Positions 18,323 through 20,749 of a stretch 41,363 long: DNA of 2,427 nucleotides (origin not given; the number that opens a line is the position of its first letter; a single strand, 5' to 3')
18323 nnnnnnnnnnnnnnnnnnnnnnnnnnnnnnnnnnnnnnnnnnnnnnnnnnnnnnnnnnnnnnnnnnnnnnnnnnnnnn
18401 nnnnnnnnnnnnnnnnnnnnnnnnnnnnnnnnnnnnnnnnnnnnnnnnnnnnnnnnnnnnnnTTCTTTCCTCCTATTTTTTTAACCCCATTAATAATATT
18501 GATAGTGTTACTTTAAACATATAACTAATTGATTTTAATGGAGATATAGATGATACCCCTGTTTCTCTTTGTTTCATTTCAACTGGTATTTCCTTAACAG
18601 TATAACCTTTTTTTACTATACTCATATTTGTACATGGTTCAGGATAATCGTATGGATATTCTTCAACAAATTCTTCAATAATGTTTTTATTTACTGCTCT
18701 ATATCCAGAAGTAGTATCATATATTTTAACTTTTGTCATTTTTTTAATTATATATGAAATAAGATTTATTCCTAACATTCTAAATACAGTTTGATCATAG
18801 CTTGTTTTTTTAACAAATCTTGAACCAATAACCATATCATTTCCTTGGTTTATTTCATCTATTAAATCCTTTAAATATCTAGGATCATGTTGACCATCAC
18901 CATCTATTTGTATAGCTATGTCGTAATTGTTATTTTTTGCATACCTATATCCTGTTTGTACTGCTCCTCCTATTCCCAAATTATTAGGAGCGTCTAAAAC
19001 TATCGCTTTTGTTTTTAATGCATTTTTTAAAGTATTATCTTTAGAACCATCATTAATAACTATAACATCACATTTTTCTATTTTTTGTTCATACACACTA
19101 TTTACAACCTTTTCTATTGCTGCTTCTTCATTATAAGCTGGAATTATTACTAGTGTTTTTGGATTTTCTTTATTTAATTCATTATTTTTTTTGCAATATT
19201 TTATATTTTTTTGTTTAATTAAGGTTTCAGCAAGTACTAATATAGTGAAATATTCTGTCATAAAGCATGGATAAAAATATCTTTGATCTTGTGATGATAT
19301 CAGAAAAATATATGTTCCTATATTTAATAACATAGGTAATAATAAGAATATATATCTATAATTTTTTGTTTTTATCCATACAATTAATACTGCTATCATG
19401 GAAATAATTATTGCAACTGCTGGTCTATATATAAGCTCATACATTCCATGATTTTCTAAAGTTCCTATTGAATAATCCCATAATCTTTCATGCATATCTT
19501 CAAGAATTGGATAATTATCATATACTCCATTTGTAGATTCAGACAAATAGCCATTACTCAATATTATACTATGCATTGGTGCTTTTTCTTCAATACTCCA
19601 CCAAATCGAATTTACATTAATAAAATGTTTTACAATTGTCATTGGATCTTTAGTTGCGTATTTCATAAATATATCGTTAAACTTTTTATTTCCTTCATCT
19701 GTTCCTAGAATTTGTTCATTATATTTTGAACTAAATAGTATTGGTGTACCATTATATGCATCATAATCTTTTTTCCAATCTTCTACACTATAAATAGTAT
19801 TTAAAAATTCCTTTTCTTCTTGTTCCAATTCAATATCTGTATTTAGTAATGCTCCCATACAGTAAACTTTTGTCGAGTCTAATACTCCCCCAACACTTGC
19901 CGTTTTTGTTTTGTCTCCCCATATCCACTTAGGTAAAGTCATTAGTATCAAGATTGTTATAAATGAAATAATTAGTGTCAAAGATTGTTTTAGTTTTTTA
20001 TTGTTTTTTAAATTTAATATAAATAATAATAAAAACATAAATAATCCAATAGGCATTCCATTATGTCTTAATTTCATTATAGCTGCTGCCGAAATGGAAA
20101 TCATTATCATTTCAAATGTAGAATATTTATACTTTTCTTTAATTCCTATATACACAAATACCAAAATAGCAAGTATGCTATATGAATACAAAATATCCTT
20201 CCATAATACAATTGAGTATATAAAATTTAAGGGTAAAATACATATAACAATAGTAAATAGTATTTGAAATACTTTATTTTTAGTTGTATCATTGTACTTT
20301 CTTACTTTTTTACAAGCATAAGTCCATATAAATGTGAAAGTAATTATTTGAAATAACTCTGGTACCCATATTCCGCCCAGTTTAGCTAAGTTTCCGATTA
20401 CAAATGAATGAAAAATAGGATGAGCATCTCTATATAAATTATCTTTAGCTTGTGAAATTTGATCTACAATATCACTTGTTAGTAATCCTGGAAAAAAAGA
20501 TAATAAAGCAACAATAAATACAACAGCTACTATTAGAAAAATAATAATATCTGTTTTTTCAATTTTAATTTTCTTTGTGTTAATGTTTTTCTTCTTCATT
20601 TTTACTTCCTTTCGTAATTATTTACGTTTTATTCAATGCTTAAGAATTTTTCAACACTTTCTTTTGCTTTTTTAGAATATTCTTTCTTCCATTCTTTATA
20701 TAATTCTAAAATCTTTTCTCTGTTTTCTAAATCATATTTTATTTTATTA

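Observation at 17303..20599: GacI/J/K/L-like side-chain decoration module, with the outer-face membrane domain and the lipid-sugar synthase fused in one 708-aa protein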

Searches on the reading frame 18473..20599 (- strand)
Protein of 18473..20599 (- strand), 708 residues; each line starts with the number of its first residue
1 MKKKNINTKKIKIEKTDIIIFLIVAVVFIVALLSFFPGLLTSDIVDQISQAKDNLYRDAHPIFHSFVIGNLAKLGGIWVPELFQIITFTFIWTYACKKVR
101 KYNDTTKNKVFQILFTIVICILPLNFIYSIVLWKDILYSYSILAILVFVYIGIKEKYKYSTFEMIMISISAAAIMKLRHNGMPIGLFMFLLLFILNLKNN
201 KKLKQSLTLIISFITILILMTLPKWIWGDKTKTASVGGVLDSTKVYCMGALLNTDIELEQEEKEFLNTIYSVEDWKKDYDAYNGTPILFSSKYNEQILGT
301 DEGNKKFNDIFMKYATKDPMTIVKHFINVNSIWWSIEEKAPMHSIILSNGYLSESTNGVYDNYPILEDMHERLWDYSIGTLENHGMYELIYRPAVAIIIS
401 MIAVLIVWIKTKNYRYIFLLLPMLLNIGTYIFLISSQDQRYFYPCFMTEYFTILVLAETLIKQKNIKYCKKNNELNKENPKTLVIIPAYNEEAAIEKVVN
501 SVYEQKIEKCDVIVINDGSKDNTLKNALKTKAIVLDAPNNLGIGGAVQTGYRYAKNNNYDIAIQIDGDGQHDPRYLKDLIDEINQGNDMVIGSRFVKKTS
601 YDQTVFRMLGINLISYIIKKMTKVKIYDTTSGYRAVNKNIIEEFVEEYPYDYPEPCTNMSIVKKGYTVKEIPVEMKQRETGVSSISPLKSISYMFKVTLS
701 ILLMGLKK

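Call 4: search_protein_families(library=pfam, proteins=[window:18473-20599:-], max_evalue=0.01)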
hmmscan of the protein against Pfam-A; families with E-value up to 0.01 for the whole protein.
window:18473-20599:- (708 aa): 3 families
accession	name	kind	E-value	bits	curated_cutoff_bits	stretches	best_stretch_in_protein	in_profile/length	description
PF00535.33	Glycos_transf_2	-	3.5e-28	99.1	23.3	1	484-643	2-166/168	Glycosyl transferase family 2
PF13641.12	Glyco_tranf_2_3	-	1.9e-06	28.5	27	1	480-597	1-126/230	Glycosyltransferase like family 2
PF19484.4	DUF6020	-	3.1e-06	26.3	28.3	1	60-458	186-592/604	Family of unknown function (DUF6020)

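Call 5: search_protein_families(library=ncbifam, proteins=[window:18473-20599:-], max_evalue=0.01)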
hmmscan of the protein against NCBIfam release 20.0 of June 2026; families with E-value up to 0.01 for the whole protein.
window:18473-20599:- (708 aa): 22 families
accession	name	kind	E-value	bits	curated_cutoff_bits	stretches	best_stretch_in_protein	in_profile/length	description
NF058614.1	PPMAGASynPpgS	equivalog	1.2e-25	90.3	370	1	483-644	3-165/226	polyprenyl-phospho-N-acetylgalactosaminyl synthase PpgS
TIGR04182.1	glyco_TIGR04182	equivalog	4.1e-24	85.5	325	1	483-690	3-206/293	S-layer glycoprotein N-glycosyltransferase AglJ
NF041391.1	DPhHxTase_Halo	equivalog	5.1e-19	68.1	375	1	488-690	3-197/213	dolichyl-phosphate hexose transferase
TIGR03937.1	PgaC_IcaA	equivalog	7e-18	64.8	422.3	1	441-588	6-155/407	poly-beta-1,6-N-acetyl-D-glucosamine synthase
NF047588.1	GlcsyltransPgfSStrep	equivalog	3.8e-17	62.5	500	1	483-700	4-220/308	glycosyltransferase PgfS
NF007986.1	PRK10714.1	equivalog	9.3e-14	51.1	529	1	481-698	7-223/316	undecaprenyl-phosphate 4-deoxy-4-formamido-L-arabinose transferase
TIGR04283.1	glyco_like_mftF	equivalog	1.9e-08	34.2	182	1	484-609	3-121/221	TIGR04283 family arsenosugar biosynthesis glycosyltransferase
NF007482.0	PRK10073.1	equivalog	3.5e-08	32.8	423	1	478-556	4-86/334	glycosyltransferase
TIGR03469.1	HpnB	hypoth_equivalog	3.8e-08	32.8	379.25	1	464-596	27-172/386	hopene-associated glycosyltransferase HpnB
TIGR03965.1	mycofact_glyco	equivalog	1.1e-07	31.2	280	1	454-605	51-201/467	mycofactocin biosynthesis glycosyltransferase MftF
NF010496.0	PRK13915.1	equivalog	4.3e-07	29.3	262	1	476-538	27-92/307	glucosyl-3-phosphoglycerate synthase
NF047683.1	TeichurnBiosyTuaG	equivalog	1.4e-06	28.1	400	1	477-525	3-51/252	teichuronic acid biosynthesis protein TuaG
TIGR01556.1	rhamnosyltran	subfamily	2.4e-06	27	200.55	1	496-609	11-127/281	rhamnosyltransferase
NF041875.1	EPS_EpsD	equivalog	4e-06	26.5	370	1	484-591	3-112/325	exopolysaccharide biosynthesis glycosyltransferase EpsD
NF047440.1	LA3751_2_3_fam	subfamily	5.1e-06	25.6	200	1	59-222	80-239/460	LA_3751/LA_3752 family putative glycosyltransferase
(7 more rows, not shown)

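Call 8: find_homologous_proteins(query=window:18473-20599:-, max_evalue=0.00001)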
Query window:18473-20599:- (708 aa): 177 proteins with E <= 0.00001 among 8000 candidates; the best 120 are listed.
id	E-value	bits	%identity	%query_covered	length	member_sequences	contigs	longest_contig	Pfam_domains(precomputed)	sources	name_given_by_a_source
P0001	0.0e+0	1453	99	94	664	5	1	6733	PF19484.5,PF13641.13,PF00535.33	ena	-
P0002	0.0e+0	1302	80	100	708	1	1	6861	PF13641.13,PF00535.33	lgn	-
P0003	0.0e+0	1239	76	100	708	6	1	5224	PF19484.5,PF13641.13,PF00535.33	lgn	-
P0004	0.0e+0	1150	70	99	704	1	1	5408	PF19484.5,PF13641.13,PF00535.33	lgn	-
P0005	0.0e+0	1133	70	100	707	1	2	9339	PF19484.5,PF13641.13,PF00535.33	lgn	-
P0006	0.0e+0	1117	70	100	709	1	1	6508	PF00535.33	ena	-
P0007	0.0e+0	1108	68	100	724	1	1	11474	PF00535.33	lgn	-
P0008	0.0e+0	1094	68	99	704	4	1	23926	PF13641.13,PF00535.33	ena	-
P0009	0.0e+0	1087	69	99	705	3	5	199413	PF13641.13,PF00535.33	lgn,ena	-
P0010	0.0e+0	1065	65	100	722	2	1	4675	PF00535.33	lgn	-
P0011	0.0e+0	1059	66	100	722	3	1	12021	PF00535.33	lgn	-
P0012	0.0e+0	1059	66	96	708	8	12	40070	PF19484.5,PF00535.33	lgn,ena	-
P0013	0.0e+0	1057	68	99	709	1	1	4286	PF00535.33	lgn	-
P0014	0.0e+0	1053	67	96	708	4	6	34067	PF19484.5,PF00535.33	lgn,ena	-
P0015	0.0e+0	1043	66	99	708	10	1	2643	PF19484.5,PF00535.33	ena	-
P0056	2.0e-255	867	57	100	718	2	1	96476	PF13641.13,PF00535.33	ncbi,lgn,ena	-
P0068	4.5e-225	767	53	99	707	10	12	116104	PF19484.5,PF00535.33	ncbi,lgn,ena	-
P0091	5.5e-188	644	45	98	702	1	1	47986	PF13641.13,PF00535.33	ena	-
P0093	5.7e-170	585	58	64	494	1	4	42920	PF19484.5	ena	-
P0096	1.2e-166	574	56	66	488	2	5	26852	PF19484.5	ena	-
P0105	5.7e-148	512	43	98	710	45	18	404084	PF13641.13,PF00535.33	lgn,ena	-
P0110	1.6e-130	455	41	80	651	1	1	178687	PF19484.5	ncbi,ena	-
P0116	8.9e-36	141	40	30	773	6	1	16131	PF00535.33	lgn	-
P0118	5.3e-18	83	26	21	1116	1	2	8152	PF10111.15,PF13506.14,PF13641.13,PF00535.33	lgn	-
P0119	6.5e-14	69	30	26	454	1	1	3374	PF00535.33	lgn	-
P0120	1.3e-11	62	28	31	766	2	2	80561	PF00535.33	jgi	jgi:dolichol-phosphate mannosyltransferase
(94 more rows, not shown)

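Call 12: search_solved_structures(query=A1, max_evalue=1)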
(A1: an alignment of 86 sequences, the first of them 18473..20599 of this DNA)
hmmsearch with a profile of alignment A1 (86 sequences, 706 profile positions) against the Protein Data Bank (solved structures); distinct sequences matched with E-value up to 1: 23.
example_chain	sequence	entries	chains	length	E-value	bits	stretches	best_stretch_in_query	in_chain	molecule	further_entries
5mlz_A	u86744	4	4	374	1.1e-23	86.4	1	477-691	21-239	Dolichol monophosphate mannose synthase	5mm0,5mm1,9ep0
9hwj_A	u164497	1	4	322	7.3e-20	73.8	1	479-699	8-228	Undecaprenyl-phosphate 4-deoxy-4-formamido-L-arabinose transferase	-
5ekp_C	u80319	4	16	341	3.8e-19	71.4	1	481-642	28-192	Uncharacterized glycosyltransferase sll0501 | Glycosyltransferase sll0501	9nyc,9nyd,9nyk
5eke_A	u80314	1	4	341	3.8e-19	71.4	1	481-642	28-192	Uncharacterized glycosyltransferase sll0501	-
9nye_A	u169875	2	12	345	3.9e-19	71.4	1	481-642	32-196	Glycosyltransferase sll0501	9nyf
9bhc_C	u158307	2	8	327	4.3e-18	67.9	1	479-699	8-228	Undecaprenyl-phosphate 4-deoxy-4-formamido-L-arabinose transferase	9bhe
8vxh_A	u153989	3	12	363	5.4e-18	67.6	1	479-699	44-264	Undecaprenyl-phosphate 4-deoxy-4-formamido-L-arabinose transferase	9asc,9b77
6p61_A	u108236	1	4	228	1.3e-09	39.9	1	472-582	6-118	Glycosyltransferase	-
5hea_A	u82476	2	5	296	1.8e-08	36.1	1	482-591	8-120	Putative glycosyltransferase (GalT1)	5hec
5tze_C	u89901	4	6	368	3.1e-07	32.1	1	480-627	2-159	Glycosyl transferase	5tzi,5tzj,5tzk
3bcv_A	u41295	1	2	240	0.00023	22.5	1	479-552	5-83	Putative glycosyltransferase protein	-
6yv7_A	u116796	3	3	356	0.0012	20.2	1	478-526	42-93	Glycosyl transferase, family 2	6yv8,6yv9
6yv7_B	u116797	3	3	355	0.0012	20.1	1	478-526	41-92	Glycosyl transferase, family 2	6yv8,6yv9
22ao_A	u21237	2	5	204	0.015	16.6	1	486-586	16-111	GmaR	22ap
9omh_A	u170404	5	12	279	0.018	16.3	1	482-550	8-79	Glycosyltransferase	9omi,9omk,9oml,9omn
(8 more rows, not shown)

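Call 13: find_related_loci(query=window:18473-20599:-, collection=genome_contigs, flank=10000)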
Query window:18473-20599:- (708 aa) in genome_contigs; peptide patterns used: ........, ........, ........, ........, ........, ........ (x = any residue, [..] = any of these).
101 stretches matched a pattern; 3 encode a relative of the query (tblastn E <= 1e-3); 3 distinct loci.
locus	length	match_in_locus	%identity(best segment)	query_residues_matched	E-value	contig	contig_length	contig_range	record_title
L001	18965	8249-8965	30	460-700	9e-18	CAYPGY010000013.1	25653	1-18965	MAG TPA_asm: uncultured Candidatus Bathyarchaeia archaeon isolate SRP167436_co1_131 genome assembly, contig: NODE_2844_l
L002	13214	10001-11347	24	21-449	2e-7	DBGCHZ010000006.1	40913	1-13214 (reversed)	MAG TPA_asm: Clostridia bacterium isolate MAG11343 contig6, whole genome shotgun sequence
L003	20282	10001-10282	28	480-568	9e-6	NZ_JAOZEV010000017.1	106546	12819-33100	Flavobacterium frigoritolerans strain LS1R47 1.11577_17, whole genome shotgun sequence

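Call 14: find_encoding_contigs(protein=P0056, flank=10000, max_places=3)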
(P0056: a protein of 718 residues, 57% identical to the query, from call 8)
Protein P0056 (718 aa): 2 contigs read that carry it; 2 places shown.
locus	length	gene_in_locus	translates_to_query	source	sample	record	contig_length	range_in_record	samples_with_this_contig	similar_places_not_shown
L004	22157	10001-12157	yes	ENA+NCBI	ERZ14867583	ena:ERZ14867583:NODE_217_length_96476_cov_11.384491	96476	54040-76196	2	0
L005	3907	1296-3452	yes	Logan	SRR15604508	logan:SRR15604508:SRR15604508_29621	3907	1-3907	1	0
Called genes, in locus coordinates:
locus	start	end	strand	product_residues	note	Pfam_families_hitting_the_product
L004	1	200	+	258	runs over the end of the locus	PF01061:ABC2_membrane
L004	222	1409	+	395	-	PF04464:Glyphos_transf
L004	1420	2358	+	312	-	PF00535:Glycos_transf_2, PF10111:Glyco_tranf_2_2, PF13641:Glyco_tranf_2_3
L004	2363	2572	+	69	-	-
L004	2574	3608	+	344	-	PF00534:Glycos_transf_1, PF13524:Glyco_trans_1_2 (faint), PF13692:Glyco_trans_1_4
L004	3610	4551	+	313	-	PF00535:Glycos_transf_2, PF10111:Glyco_tranf_2_2, PF13641:Glyco_tranf_2_3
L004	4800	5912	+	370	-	PF13439:Glyco_transf_4 (weak), PF00534:Glycos_transf_1, PF13692:Glyco_trans_1_4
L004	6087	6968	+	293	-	PF00535:Glycos_transf_2, PF10111:Glyco_tranf_2_2 (weak)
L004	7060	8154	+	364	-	PF00535:Glycos_transf_2, PF10111:Glyco_tranf_2_2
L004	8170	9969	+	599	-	PF04488:Gly_transf_sug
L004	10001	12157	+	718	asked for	PF00535:Glycos_transf_2, PF13641:Glyco_tranf_2_3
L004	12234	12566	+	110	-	PF10066:DUF2304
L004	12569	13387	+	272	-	PF13641:Glyco_tranf_2_3, PF00535:Glycos_transf_2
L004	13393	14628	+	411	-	-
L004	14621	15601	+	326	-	PF00535:Glycos_transf_2, PF10111:Glyco_tranf_2_2, PF13506:Glyco_transf_21, PF13641:Glyco_tranf_2_3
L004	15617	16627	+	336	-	PF09913:DUF2142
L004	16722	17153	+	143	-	PF09913:DUF2142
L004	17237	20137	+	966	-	PF07538:ChW, PF17957:Big_7 (faint), PF07538:ChW, PF01183:Glyco_hydro_25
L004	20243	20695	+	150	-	PF04138:GtrA_DPMS_TM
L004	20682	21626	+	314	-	PF00535:Glycos_transf_2, PF10111:Glyco_tranf_2_2, PF13641:Glyco_tranf_2_3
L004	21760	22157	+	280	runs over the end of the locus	PF01370:Epimerase, PF02719:Polysacc_synt_2 (weak), PF04321:RmlD_sub_bind, PF07993:NAD_binding_4 (weak), PF16363:GDP_Man_Dehyd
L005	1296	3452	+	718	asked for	PF00535:Glycos_transf_2, PF13641:Glyco_tranf_2_3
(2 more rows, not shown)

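Call 15: find_encoding_contigs(protein=P0068, flank=10000, max_places=3)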
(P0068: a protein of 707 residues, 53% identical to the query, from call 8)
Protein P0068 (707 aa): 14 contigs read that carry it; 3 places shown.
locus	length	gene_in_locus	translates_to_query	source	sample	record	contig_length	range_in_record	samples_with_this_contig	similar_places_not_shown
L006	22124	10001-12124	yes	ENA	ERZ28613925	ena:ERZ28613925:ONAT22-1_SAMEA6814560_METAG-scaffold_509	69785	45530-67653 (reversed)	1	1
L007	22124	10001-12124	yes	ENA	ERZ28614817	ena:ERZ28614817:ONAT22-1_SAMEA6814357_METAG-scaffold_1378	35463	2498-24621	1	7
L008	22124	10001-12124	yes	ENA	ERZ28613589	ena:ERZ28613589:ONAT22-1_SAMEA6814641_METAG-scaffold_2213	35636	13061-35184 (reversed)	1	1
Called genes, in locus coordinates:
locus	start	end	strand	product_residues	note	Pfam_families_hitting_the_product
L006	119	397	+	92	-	PF13641:Glyco_tranf_2_3, PF00535:Glycos_transf_2, PF10111:Glyco_tranf_2_2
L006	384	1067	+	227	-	-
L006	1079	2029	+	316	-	PF00535:Glycos_transf_2, PF10111:Glyco_tranf_2_2, PF13641:Glyco_tranf_2_3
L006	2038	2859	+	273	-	-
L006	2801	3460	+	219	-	PF13425:O-antigen_lig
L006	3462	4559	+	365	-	PF13439:Glyco_transf_4 (weak), PF00534:Glycos_transf_1, PF13692:Glyco_trans_1_4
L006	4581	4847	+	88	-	PF00535:Glycos_transf_2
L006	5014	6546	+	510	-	PF13439:Glyco_transf_4, PF00534:Glycos_transf_1, PF13692:Glyco_trans_1_4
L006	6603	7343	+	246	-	PF00005:ABC_tran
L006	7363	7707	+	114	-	PF01061:ABC2_membrane (weak)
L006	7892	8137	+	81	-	PF01061:ABC2_membrane (weak), PF12698:ABC2_membrane_3 (weak)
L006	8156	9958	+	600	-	PF04488:Gly_transf_sug, PF05704:Caps_synth, PF12919:TcdA_TcdB (faint)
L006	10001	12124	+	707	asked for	PF19484:DUF6020 (weak), PF00535:Glycos_transf_2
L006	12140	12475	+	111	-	PF10066:DUF2304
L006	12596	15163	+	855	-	PF11897:DUF3417, PF00343:Phosphorylase, PF28476:GlgP_C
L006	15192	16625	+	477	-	PF00224:PK, PF02887:PK_C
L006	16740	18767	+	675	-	PF13515:FUSC_2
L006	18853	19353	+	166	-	-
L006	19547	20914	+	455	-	-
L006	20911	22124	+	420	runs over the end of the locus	-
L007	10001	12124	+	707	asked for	PF19484:DUF6020 (weak), PF00535:Glycos_transf_2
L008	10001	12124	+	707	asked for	PF19484:DUF6020 (weak), PF00535:Glycos_transf_2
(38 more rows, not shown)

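Call 19: predict_structure(alignment_id=A1)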
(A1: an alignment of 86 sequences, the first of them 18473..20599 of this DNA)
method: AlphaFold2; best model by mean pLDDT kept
length: 708 residues; sequences in the alignment: 86
mean_pLDDT: 89.9   pTM: 0.69
mean pLDDT of the five models: 89.9, 89.7, 89.3, 88.1, 88.0
residues with pLDDT >= 90: 509; 70-90: 149; 50-70: 32; < 50: 18
segments of 3 or more residues with pLDDT < 50: 1-10, 235-237, 465-467
pLDDT, mean of each block of 10 residues (from residue 1): 36 88 98 97 92 89 95 95 98 97 92 98 97 96 98 93 96 95 96 92 87 97 89 58 93 94 96 96 92 89 94 95 94 92 91 90 97 98 95 97 96 95 94 86 97 96 58 76 95 93 93 94 95 92 91 95 92 94 93 81 76 89 88 94 88 86 89 82 59 80 69
secondary structure, 60 per line:
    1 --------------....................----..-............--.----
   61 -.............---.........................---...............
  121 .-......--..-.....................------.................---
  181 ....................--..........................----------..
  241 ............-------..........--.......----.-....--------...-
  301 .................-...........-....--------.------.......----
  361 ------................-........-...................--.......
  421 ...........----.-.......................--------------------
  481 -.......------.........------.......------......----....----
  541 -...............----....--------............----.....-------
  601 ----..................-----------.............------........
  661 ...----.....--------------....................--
elements in order (helices of 4 or more, strands of 3 or more residues): H15-34 H42-53 H62-74 H78-102 H106-121 H123-128 H134-154 H161-177 H181-200 H203-227 H239-252 H260-269 H272-278 H285-288 H301-317 H319-329 H331-334 H350-356 H367-382 H384-391 H393-411 H414-431 H439-460 E482-488 H495-503 E510-516 H523-528 E533-536 H542-556 E561-564 H573-584 E589-593 H605-622 E634-637 H638-646 H653-663 E668-672 H687-706
